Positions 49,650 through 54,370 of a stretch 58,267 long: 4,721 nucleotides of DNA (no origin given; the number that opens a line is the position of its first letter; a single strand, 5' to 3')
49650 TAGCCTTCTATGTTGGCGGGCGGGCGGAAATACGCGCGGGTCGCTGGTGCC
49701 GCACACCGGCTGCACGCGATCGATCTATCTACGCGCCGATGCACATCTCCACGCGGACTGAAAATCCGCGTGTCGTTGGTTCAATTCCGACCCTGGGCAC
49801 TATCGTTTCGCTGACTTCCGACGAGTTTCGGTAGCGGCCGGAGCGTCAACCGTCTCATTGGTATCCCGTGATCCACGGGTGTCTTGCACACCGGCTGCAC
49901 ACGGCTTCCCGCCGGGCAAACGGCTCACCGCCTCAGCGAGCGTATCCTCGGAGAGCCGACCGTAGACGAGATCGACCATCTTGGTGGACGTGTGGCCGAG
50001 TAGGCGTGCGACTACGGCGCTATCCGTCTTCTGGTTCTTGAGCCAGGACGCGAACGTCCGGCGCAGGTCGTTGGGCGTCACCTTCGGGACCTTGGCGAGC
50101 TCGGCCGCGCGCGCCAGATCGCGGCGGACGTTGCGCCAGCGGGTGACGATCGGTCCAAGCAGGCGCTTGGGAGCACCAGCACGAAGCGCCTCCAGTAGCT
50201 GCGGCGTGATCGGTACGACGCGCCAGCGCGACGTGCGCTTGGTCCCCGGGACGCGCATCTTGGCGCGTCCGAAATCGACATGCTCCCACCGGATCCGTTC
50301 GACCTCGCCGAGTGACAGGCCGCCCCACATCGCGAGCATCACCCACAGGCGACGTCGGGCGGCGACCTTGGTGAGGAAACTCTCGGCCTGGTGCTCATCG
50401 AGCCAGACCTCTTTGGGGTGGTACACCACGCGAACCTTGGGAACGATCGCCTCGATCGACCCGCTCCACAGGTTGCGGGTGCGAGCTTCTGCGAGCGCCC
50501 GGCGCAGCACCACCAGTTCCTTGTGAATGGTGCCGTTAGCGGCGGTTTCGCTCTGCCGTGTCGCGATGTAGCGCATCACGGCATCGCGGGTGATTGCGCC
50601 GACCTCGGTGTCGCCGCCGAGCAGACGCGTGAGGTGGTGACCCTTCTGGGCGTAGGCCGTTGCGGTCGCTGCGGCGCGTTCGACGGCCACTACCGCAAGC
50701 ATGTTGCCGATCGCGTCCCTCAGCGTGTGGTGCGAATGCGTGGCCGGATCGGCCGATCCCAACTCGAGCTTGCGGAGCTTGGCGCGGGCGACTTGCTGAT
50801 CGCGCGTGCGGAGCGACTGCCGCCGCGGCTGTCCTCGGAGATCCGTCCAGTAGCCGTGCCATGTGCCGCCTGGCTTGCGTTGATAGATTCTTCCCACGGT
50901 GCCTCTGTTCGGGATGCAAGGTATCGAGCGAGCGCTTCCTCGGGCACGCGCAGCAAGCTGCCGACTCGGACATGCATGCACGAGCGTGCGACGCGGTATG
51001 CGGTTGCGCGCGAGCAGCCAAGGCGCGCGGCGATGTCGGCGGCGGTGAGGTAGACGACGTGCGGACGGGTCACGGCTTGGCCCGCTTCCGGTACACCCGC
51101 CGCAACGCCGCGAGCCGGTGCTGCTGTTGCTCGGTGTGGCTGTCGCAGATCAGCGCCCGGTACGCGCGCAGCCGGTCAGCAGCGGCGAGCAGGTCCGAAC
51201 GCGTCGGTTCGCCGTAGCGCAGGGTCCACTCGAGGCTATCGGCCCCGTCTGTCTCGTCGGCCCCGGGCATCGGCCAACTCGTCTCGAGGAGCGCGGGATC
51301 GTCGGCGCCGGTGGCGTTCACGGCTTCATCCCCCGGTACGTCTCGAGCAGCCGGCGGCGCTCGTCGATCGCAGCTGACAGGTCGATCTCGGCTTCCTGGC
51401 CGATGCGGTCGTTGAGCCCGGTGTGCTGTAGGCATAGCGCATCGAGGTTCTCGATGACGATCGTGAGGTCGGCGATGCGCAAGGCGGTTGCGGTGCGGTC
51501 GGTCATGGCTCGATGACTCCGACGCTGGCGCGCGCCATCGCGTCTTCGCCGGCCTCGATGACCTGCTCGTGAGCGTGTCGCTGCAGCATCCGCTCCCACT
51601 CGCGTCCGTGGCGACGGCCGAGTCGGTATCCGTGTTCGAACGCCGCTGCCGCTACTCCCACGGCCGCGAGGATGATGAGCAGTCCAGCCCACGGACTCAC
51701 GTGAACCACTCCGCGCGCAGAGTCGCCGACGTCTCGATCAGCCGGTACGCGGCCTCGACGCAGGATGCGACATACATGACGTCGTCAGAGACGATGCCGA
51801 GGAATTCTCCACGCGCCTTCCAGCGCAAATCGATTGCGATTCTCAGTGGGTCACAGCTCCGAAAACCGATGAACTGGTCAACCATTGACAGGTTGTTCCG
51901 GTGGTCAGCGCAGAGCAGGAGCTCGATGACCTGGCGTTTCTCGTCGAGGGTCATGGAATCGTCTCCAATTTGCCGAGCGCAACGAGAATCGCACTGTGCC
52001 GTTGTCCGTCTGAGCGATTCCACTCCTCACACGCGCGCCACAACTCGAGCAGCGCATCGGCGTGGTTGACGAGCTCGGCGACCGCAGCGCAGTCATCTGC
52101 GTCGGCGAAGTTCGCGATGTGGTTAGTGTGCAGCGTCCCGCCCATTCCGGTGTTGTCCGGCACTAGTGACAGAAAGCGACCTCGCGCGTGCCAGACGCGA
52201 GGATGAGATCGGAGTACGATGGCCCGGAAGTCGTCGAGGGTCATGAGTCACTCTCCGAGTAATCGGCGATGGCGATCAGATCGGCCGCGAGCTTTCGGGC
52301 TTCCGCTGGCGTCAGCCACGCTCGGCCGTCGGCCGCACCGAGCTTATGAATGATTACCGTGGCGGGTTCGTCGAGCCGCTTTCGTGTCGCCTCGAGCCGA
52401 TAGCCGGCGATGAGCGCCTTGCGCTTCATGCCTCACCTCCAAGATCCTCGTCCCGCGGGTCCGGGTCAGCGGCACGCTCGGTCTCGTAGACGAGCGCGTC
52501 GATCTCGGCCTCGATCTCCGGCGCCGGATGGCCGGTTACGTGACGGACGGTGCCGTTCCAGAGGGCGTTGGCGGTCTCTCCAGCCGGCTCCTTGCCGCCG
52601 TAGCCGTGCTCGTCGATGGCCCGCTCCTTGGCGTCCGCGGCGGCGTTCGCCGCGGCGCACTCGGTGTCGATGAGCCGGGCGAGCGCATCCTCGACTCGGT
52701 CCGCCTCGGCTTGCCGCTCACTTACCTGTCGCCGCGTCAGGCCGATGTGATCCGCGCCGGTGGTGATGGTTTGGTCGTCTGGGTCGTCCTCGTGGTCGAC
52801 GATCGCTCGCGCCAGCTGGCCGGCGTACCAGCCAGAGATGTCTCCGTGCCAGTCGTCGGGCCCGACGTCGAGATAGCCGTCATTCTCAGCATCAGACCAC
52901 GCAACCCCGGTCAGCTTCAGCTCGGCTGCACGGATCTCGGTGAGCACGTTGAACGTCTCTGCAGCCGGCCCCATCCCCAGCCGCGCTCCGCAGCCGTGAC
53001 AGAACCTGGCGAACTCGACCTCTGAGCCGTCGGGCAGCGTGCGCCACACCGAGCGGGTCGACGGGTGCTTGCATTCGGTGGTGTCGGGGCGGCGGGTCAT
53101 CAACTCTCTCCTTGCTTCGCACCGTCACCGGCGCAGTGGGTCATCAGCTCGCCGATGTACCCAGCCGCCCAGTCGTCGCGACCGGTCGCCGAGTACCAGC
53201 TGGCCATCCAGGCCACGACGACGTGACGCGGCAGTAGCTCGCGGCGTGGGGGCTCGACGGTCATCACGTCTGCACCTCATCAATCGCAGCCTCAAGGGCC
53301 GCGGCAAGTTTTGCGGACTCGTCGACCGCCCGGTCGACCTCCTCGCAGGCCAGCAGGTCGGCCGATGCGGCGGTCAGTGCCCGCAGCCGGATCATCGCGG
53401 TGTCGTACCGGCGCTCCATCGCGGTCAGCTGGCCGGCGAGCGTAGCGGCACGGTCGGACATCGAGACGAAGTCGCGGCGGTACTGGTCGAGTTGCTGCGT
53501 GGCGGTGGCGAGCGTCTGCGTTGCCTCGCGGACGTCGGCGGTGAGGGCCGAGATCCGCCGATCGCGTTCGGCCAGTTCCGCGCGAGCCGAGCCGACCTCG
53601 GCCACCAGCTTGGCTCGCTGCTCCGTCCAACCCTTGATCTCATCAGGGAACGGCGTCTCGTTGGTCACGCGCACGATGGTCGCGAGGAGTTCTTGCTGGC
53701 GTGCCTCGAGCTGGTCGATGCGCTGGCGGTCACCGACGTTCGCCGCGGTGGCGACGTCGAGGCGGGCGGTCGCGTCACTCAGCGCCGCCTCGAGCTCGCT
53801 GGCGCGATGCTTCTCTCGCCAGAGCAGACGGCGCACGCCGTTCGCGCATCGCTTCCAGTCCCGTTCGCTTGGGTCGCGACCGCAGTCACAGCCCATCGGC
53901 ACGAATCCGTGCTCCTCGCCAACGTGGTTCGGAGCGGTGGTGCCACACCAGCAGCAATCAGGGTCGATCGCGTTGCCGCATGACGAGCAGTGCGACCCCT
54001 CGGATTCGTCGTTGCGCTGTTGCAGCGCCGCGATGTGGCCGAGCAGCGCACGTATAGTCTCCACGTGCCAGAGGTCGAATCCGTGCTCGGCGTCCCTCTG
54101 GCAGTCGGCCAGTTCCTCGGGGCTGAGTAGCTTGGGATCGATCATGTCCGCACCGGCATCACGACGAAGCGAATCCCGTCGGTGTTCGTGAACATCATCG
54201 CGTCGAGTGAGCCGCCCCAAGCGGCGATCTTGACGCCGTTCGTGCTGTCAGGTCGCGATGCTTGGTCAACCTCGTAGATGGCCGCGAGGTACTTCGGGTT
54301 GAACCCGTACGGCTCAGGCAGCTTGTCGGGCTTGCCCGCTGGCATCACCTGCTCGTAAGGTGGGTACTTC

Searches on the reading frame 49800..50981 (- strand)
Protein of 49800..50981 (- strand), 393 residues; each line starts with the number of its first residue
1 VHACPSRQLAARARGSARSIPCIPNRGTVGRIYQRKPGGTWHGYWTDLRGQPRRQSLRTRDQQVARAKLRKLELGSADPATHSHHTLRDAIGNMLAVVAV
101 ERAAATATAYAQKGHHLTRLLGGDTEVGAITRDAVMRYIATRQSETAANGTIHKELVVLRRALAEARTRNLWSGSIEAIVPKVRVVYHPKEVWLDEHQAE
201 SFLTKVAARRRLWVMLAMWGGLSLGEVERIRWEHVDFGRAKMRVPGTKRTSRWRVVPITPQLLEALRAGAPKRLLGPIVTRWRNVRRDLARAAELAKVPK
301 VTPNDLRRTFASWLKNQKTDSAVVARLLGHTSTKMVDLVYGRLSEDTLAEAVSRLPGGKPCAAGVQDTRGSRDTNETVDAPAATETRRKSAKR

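Call 4: search_protein_families(library=pfam, proteins=[window:49800-50981:-], max_evalue=1)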
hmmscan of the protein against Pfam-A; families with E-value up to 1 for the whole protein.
window:49800-50981:- (393 aa): 3 families
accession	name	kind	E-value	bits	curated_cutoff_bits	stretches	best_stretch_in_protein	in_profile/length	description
PF00589.27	Phage_integrase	-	3.2e-17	63.3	27.1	1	193-342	2-167/172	Phage integrase family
PF20172.3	DUF6538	-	0.045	13.9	27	1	54-73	29-48/60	Domain of unknown function (DUF6538)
PF02899.23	Phage_int_SAM_1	-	0.12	13.1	22.3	0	101-167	13-80/83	Phage integrase, N-terminal SAM-like domain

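Call 53: find_related_loci(query=window:49800-50981:-, collection=viral_contigs, flank=10000)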
Query window:49800-50981:- (393 aa) in viral_contigs; peptide patterns used: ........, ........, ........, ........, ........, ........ (x = any residue, [..] = any of these).
3 stretches matched a pattern; 2 encode a relative of the query (tblastn E <= 1e-3); 1 distinct loci.
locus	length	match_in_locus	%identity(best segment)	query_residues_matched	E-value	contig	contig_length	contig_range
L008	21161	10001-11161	90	7-393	0e+0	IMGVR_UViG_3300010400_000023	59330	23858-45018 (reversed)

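Call 58: search_protein_families(library=pfam, proteins=[L008:13762-14493:-, L008:13594-13761:+, L008:13123-13338:+, L008:11330-12568:+, L008:12569-12874:-, L008:13355-13552:+], max_evalue=0.1)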
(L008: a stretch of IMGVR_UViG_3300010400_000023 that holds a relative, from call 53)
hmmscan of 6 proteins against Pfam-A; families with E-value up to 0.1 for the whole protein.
L008:13762-14493:- (243 aa): 1 family
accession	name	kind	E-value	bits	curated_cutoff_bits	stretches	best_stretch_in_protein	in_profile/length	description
PF01183.26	Glyco_hydro_25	-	1.3e-08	35.8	27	1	7-144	1-128/180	Glycosyl hydrolases family 25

L008:13594-13761:+ (55 aa): 0 families

L008:13123-13338:+ (71 aa): 0 families

L008:11330-12568:+ (412 aa): 0 families

L008:12569-12874:- (101 aa): 0 families

L008:13355-13552:+ (65 aa): 2 families
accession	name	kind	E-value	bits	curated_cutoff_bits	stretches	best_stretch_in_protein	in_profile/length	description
PF23793.1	LysC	-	0.058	13.8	27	1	18-58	10-49/69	Rz1-like lysis system protein LysC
PF21983.2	NikA-like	-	0.059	14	27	1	19-54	2-37/72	Mobilization protein NikA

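Call 79: search_solved_structures(query=L008:11330-12568:+, max_evalue=1)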
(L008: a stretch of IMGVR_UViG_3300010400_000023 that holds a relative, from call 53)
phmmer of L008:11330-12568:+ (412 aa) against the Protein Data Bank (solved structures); distinct sequences matched with E-value up to 1: 1.
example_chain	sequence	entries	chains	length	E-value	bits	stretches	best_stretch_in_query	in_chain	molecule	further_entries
5fmt_A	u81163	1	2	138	0.59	12.2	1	157-236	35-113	FLAGELLAR ASSOCIATED PROTEIN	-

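Call 84: search_protein_families(library=phrogs, proteins=[L008:12938-13126:+], max_evalue=0.01)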
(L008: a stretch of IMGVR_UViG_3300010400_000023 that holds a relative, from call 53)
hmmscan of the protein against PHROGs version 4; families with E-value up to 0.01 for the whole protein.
L008:12938-13126:+ (62 aa): 0 families

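Call 87: find_related_loci(query=L008:30-383:+, collection=viral_contigs, flank=10000)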
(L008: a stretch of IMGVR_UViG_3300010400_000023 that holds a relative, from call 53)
Query L008:30-383:+ (118 aa) in viral_contigs; peptide patterns used: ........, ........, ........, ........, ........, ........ (x = any residue, [..] = any of these).
15 stretches matched a pattern; 1 encode a relative of the query (tblastn E <= 1e-3); 1 distinct loci.
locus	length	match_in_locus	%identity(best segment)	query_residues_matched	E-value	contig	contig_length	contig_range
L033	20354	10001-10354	100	1-118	1e-74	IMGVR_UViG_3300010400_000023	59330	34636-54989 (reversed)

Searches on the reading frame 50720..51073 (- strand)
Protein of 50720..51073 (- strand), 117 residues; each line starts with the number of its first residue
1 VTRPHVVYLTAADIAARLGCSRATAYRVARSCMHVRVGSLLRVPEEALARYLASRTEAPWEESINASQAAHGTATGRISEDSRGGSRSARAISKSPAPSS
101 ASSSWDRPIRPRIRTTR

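Call 51: search_protein_families(library=ncbifam, proteins=[window:50720-51073:-], max_evalue=1)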
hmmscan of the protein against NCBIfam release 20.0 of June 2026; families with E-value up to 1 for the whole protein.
window:50720-51073:- (117 aa): 2 families
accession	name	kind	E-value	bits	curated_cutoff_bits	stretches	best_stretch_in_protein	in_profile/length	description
TIGR01764.1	excise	domain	9.4e-06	25.9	28.8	1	8-53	1-48/49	excisionase family DNA-binding protein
NF033545.0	transpos_IS630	equivalog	0.059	12.8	100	1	10-64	14-68/299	IS630 family transposase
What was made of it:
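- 49800..50981 (-): Tyrosine integrase, on the same strand as the island, with its stop codon abutting attP. An excisionase-like ORF lies at 50720-51073 (call 51).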

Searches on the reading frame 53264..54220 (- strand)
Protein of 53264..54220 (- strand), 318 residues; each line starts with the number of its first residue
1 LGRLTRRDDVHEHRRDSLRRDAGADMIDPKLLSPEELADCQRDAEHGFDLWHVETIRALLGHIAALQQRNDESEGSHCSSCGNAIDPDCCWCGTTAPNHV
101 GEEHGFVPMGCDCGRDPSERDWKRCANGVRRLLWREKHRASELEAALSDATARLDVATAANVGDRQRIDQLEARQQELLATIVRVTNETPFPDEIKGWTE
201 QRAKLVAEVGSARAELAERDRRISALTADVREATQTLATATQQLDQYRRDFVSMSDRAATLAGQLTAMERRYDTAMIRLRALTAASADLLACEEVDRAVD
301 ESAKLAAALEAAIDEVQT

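Call 43: search_protein_families(library=pfam, proteins=[window:53264-54220:-], max_evalue=0.01)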
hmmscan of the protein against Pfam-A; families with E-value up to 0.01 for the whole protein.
window:53264-54220:- (318 aa): 4 families
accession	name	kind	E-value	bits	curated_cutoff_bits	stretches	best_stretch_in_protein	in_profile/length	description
PF24922.1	ACBP4_C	-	0.00064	20.4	31.2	0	166-259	3-99/105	Acyl-CoA-binding domain-containing protein 4-6, C-terminal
PF12795.12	MscS_porin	-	0.0014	18.7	34.4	1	191-289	49-146/238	Mechanosensitive ion channel porin domain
PF23429.1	DUF7116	-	0.0045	17.3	27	1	217-280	24-90/99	Family of unknown function (DUF7116)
PF11180.13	DUF2968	-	0.0069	16.4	27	1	201-272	100-171/180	Protein of unknown function (DUF2968)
